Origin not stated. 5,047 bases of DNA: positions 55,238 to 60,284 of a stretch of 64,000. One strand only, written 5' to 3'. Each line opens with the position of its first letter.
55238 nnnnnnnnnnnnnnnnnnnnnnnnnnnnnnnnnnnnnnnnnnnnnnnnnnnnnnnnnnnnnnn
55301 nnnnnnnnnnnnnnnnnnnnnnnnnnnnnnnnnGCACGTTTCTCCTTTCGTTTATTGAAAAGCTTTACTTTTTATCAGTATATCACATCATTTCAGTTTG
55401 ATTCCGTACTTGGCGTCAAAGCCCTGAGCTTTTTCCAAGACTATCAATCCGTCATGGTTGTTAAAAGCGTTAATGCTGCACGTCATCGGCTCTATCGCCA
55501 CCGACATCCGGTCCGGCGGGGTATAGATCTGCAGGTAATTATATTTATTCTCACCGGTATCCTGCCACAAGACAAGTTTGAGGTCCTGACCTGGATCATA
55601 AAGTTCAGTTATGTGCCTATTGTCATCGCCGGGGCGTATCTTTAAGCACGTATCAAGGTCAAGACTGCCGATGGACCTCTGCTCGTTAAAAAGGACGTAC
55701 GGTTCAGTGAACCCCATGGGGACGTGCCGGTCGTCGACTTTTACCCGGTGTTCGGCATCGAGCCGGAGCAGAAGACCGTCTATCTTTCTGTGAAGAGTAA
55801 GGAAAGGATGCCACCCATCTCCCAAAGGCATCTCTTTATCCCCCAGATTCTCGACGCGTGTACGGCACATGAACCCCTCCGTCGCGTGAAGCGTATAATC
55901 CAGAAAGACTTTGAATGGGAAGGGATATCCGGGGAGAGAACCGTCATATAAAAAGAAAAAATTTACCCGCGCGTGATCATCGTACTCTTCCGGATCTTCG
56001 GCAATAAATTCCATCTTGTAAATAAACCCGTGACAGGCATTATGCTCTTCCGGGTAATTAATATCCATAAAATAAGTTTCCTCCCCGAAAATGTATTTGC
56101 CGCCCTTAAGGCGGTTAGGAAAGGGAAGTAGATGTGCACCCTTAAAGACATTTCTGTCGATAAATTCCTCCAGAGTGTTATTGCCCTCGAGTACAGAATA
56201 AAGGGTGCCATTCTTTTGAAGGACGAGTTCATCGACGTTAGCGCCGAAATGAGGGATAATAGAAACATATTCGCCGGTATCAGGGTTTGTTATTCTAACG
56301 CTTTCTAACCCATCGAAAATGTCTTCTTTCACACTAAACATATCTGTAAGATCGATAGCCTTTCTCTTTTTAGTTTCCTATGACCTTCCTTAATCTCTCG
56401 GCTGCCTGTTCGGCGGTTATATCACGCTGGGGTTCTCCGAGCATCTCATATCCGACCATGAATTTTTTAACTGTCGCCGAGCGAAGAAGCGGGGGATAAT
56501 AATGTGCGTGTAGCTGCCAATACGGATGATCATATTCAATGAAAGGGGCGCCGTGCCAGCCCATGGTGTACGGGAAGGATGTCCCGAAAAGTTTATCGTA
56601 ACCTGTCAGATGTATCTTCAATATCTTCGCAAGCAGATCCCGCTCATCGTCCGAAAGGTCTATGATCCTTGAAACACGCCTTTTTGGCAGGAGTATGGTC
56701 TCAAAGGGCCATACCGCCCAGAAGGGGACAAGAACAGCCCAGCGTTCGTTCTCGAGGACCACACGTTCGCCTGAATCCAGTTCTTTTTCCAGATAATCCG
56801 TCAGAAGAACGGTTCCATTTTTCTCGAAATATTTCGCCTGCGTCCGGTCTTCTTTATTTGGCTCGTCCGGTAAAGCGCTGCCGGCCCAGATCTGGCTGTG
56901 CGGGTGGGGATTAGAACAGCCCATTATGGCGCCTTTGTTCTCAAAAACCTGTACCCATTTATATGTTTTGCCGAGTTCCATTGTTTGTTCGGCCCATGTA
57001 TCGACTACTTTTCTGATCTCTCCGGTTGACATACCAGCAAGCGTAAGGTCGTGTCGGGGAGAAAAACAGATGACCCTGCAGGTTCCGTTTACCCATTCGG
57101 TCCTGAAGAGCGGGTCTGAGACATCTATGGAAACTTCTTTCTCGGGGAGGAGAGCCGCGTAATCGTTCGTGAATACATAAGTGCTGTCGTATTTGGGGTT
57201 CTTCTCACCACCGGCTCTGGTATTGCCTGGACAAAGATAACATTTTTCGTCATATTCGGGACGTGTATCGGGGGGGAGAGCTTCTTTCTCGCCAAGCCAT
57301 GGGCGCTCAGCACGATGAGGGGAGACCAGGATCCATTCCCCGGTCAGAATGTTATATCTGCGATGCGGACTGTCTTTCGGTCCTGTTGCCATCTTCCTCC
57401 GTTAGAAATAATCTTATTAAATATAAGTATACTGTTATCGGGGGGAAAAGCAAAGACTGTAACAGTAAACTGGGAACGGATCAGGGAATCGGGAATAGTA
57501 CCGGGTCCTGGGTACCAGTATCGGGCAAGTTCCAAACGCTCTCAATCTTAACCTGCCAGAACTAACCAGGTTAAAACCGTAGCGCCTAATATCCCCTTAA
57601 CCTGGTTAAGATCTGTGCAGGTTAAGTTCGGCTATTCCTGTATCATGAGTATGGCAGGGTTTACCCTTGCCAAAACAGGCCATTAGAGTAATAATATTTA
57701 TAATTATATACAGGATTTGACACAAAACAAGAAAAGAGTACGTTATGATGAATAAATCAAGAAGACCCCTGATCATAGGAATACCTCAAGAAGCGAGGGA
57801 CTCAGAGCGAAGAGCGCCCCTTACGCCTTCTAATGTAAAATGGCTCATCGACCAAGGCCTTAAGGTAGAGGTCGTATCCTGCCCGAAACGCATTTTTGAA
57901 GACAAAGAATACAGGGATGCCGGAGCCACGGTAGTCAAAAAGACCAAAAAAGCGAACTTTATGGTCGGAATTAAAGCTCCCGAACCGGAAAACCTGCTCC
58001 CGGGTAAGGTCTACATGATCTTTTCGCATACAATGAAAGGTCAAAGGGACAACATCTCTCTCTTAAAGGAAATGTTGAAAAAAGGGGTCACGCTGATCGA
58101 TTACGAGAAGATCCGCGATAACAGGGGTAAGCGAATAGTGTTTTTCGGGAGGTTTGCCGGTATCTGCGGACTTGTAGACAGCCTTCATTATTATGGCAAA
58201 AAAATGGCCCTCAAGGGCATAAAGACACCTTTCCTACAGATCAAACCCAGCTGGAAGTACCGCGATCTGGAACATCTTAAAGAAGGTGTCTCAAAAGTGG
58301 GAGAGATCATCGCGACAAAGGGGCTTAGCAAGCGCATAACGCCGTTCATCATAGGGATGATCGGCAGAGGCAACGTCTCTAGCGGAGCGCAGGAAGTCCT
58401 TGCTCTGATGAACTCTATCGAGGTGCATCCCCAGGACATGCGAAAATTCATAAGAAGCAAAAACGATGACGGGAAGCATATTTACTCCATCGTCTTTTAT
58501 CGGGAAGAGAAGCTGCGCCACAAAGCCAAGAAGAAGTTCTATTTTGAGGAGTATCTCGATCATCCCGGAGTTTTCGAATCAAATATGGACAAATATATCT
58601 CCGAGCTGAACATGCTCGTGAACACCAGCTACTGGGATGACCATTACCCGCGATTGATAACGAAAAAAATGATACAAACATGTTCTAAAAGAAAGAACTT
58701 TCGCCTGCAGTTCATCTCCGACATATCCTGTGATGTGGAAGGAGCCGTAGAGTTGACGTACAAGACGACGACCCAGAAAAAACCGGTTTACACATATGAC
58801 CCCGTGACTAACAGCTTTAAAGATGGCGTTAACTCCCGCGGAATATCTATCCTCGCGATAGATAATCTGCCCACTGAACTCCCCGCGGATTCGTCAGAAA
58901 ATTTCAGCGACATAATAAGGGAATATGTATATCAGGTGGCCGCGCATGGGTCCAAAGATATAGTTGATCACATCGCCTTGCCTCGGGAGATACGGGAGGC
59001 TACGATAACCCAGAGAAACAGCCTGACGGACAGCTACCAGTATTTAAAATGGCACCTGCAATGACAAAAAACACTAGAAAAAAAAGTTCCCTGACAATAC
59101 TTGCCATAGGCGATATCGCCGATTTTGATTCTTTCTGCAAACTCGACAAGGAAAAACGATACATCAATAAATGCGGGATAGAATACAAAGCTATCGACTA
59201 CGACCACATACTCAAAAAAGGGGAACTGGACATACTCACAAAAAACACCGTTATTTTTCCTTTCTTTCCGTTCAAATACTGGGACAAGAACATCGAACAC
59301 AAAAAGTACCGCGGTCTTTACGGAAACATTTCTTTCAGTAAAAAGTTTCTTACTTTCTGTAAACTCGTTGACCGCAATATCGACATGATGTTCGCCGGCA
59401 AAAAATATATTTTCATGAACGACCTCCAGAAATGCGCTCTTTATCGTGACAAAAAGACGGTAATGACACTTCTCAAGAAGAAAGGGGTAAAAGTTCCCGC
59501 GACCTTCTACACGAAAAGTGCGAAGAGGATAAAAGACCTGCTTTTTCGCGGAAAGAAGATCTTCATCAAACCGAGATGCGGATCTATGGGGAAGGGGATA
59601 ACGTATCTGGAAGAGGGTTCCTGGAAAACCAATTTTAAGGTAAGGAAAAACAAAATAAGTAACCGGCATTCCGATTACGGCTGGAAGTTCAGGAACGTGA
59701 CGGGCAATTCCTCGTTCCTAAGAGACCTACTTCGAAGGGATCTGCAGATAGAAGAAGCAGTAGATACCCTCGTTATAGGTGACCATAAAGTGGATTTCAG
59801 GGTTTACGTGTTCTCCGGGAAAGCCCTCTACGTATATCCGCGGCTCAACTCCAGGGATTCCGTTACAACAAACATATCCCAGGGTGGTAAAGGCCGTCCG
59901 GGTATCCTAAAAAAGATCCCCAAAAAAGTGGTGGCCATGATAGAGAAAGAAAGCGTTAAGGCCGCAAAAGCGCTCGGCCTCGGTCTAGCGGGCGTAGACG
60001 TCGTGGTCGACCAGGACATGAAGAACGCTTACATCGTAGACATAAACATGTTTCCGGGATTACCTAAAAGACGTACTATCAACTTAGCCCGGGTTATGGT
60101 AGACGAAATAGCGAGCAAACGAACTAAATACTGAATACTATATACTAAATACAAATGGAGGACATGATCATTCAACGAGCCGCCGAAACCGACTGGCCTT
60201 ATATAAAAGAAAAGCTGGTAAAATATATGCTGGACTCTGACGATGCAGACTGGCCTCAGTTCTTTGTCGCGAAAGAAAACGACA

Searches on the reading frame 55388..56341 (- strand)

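Call 48: search_protein_families(library=pfam, proteins=[window:55388-56341:-], max_evalue=0.00001)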
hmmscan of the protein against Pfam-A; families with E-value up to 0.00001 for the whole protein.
window:55388-56341:- (317 aa): 1 family
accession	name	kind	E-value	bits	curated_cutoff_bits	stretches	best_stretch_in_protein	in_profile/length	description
PF01263.26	Aldose_epim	-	1.3e-35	123.7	27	1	23-311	9-295/299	Aldose 1-epimerase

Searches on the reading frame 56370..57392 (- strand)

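Call 49: search_protein_families(library=pfam, proteins=[window:56370-57392:-], max_evalue=0.001)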
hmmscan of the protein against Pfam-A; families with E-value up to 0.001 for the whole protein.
window:56370-57392:- (340 aa): 2 families
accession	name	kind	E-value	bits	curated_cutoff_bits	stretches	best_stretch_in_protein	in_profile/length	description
PF01087.27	GalP_UDP_transf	-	1.9e-66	224.5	22.1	1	6-175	6-184/184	Galactose-1-phosphate uridyl transferase, N-terminal domain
PF02744.22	GalP_UDP_tr_C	-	2.7e-59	200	29.2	1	181-337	1-156/165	Galactose-1-phosphate uridyl transferase, C-terminal domain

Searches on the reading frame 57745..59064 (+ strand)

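Call 3: search_protein_families(library=ncbifam, proteins=[window:57745-59064:+], max_evalue=0.01)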
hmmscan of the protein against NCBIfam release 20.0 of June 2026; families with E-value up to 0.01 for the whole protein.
window:57745-59064:+ (439 aa): 3 families
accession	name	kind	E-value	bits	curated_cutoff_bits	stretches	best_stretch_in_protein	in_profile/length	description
TIGR00518.1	alaDH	equivalog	1.7e-16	60.2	391.85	1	10-129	2-125/370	alanine dehydrogenase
NF006942.0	PRK09424.1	equivalog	2.2e-09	36.6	383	1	10-123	2-118/510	Re/Si-specific NAD(P)(+) transhydrogenase subunit alpha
TIGR00561.1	pntA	equivalog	6.6e-07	28.3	444.4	1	11-123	2-117/511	Re/Si-specific NAD(P)(+) transhydrogenase subunit alpha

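Call 4: search_protein_families(library=pfam, proteins=[window:57745-59064:+], max_evalue=0.01)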
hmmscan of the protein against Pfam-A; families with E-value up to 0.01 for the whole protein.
window:57745-59064:+ (439 aa): 2 families
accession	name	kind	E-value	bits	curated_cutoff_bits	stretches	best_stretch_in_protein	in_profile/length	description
PF05222.21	AlaDh_PNT_N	-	9.2e-25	87.9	30.4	1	12-140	1-135/136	Alanine dehydrogenase/PNT, N-terminal domain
PF01262.27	AlaDh_PNT_C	-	2.3e-07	30.9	23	1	277-408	82-195/214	Alanine dehydrogenase/PNT, C-terminal domain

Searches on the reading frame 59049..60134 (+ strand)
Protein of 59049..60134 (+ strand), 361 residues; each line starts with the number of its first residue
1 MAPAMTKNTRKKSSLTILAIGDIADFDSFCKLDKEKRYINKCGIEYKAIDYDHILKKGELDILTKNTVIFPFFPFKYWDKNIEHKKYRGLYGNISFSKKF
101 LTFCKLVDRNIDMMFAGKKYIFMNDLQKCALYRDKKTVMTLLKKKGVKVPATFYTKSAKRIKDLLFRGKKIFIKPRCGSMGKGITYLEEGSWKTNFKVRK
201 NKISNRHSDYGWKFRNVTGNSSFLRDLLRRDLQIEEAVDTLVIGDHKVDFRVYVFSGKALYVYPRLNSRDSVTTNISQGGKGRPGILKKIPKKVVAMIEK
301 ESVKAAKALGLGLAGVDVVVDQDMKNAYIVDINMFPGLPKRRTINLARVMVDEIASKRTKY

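Call 3: search_protein_families(library=ncbifam, proteins=[window:59049-60134:+], max_evalue=0.01)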
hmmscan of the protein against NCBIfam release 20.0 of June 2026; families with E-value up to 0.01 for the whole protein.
window:59049-60134:+ (361 aa): 18 families
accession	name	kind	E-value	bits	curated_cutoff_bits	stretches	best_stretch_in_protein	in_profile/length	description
NF038074.1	fam_STM4014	hypoth_equivalog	1.4e-19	70.7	175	1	96-335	79-326/349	STM4014 family protein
NF040720.1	MptN_Meth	equivalog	6.7e-18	64.8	350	1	134-354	101-290/291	tetrahydromethanopterin:alpha-L-glutamate ligase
TIGR00768.1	rimK_fam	subfamily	2e-13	50.4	143.4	2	246-354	174-276/276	RimK family alpha-L-glutamate ligase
TIGR02144.1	LysX_arch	equivalog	6.7e-09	35.2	275.6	1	247-356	175-277/281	lysine biosynthesis protein LysX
TIGR03103.1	trio_acet_GNAT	equivalog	2.5e-07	29.6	569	1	132-185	295-348/547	N-acetylglutaminylglutamine synthetase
NF010623.0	PRK14016.1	subfamily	2.7e-07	29.1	877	1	132-185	212-266/871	cyanophycin synthetase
NF003573.0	PRK05246.1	equivalog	3.5e-07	29.3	272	1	247-322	206-278/316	glutathione synthase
TIGR02068.2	cya_phycin_syn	equivalog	4.2e-07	28.3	850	0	273-338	383-448/862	cyanophycin synthetase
NF007764.0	PRK10446.1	equivalog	7e-06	25.5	331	1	244-357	182-289/300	30S ribosomal protein S6--L-glutamate ligase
TIGR01380.1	glut_syn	equivalog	7.6e-06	25.2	299.05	0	247-321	205-276/312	glutathione synthase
NF009405.0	PRK12767.1-4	equivalog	7.2e-05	21.9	390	1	128-189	106-165/320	carbamoyl phosphate synthase-like protein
TIGR02291.1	rimK_rel_E_lig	hypoth_equivalog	7.9e-05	21.8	314.2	0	304-339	239-273/317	alpha-L-glutamate ligase-like protein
TIGR04356.1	grasp_GAK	hypoth_equivalog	8.1e-05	21.8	300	1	248-354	183-283/287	GAK system ATP-grasp enzyme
NF002688.0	PRK02471.1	equivalog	0.00016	20.2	425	1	134-197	488-554/756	bifunctional glutamate--cysteine ligase GshA/glutathione synthetase GshB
TIGR01205.1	D_ala_D_alaTIGR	subfamily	0.00042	19.4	245.65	1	288-338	239-289/318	D-alanine--D-alanine ligase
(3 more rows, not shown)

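Call 4: search_protein_families(library=pfam, proteins=[window:59049-60134:+], max_evalue=0.01)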
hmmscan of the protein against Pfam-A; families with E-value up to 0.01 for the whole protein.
window:59049-60134:+ (361 aa): 7 families
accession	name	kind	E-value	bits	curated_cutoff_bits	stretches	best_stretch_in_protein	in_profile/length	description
PF14398.11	ATPgrasp_YheCD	-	3.1e-16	59.8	26.8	1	133-339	10-230/255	YheC/D like ATP-grasp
PF14397.11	ATPgrasp_ST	-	1.4e-09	38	31.4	1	122-280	9-171/278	Sugar-transfer associated ATP-grasp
PF02655.19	ATP-grasp_3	-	2.4e-07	31.4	23.2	0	134-193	3-56/160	ATP-grasp domain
PF02955.21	GSH-S_ATP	-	3.7e-07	30.2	23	1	247-321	83-154/175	Prokaryotic glutathione synthetase, ATP-grasp domain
PF08443.16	RimK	-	3.8e-06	27.1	21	1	247-353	87-187/188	RimK-like ATP-grasp domain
PF05770.16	Ins134_P3_kin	-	1.6e-05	25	23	1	296-340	142-187/201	Inositol 1,3,4-trisphosphate 5/6-kinase ATP-grasp domain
PF07478.18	Dala_Dala_lig_C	-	0.0066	16.4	24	0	288-338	128-178/204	D-ala D-ala ligase C-terminus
